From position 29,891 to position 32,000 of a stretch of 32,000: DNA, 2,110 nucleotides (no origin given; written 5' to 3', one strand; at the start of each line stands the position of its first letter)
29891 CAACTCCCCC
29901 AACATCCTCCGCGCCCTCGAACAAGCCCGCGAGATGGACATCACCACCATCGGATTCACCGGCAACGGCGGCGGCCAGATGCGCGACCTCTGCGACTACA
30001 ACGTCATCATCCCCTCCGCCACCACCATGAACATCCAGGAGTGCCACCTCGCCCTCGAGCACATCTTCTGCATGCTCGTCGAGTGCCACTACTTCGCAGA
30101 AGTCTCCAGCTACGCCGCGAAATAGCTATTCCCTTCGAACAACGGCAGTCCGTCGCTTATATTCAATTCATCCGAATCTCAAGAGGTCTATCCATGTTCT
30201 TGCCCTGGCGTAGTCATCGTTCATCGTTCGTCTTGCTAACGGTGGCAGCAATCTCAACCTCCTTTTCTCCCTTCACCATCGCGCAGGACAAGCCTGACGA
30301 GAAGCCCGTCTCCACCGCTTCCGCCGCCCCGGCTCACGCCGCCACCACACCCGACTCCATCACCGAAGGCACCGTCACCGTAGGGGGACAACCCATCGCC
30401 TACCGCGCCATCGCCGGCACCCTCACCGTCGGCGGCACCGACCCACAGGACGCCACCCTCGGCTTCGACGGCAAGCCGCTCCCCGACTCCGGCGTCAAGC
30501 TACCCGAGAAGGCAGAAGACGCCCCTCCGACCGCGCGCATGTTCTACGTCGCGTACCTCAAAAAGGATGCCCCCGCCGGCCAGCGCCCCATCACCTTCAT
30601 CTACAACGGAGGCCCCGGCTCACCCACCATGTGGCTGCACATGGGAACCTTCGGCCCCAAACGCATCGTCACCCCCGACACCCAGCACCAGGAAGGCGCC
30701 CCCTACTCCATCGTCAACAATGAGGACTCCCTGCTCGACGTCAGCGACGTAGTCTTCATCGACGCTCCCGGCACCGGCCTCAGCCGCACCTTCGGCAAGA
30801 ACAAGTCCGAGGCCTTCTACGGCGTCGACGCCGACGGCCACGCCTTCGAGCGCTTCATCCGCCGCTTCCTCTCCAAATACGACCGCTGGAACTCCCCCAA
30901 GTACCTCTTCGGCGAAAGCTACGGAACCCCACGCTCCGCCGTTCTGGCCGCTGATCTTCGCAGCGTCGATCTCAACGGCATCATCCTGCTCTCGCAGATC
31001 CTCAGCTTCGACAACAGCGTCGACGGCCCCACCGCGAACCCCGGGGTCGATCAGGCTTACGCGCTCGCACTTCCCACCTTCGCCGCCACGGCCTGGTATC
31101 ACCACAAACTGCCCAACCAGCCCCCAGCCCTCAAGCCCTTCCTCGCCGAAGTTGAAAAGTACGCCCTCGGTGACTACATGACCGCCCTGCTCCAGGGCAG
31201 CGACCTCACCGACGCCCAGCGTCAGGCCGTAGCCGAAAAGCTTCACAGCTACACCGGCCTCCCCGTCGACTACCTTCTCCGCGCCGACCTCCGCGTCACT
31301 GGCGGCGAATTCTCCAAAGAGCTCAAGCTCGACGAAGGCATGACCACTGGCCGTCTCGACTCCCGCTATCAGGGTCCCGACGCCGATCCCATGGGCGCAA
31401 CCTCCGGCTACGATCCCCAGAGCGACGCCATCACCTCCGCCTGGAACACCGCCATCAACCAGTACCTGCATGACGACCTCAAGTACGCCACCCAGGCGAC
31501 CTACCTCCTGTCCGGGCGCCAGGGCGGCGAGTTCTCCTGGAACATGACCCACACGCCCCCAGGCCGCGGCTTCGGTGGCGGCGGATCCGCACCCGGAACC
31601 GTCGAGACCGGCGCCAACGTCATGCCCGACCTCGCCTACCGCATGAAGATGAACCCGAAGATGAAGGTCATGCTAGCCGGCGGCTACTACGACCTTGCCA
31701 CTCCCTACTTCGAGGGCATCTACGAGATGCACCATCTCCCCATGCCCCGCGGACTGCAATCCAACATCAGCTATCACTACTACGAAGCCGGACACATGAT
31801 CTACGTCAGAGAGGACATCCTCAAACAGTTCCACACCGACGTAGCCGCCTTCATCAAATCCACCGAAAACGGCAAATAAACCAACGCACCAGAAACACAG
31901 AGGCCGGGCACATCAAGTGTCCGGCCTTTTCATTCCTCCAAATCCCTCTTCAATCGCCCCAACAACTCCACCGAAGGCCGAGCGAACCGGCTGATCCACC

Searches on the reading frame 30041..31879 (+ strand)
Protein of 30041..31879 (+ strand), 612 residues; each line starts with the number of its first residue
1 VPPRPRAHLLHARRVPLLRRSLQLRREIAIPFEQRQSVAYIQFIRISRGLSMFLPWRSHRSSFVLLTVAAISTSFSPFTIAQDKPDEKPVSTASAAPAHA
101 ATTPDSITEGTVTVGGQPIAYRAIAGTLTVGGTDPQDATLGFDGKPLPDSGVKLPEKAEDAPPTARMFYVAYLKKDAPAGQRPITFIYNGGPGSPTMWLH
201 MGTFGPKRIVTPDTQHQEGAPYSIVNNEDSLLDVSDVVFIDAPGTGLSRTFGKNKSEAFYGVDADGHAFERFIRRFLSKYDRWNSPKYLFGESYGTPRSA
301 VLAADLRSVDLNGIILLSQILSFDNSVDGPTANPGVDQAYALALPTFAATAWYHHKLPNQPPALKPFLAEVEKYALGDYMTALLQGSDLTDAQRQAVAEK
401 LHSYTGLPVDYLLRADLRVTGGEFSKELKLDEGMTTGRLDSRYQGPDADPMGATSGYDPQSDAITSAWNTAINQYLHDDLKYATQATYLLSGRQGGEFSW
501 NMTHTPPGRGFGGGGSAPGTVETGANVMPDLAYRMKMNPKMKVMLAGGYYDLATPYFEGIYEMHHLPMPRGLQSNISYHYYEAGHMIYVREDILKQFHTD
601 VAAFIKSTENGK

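Call 43: search_protein_families(library=pfam, proteins=[window:30041-31879:+], max_evalue=0.00001)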
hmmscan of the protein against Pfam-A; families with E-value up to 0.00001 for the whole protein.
window:30041-31879:+ (612 aa): 1 family
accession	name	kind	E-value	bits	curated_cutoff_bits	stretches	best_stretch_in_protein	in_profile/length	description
PF00450.28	Peptidase_S10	-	3.8e-09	36.9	21.9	1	164-295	23-146/420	Serine carboxypeptidase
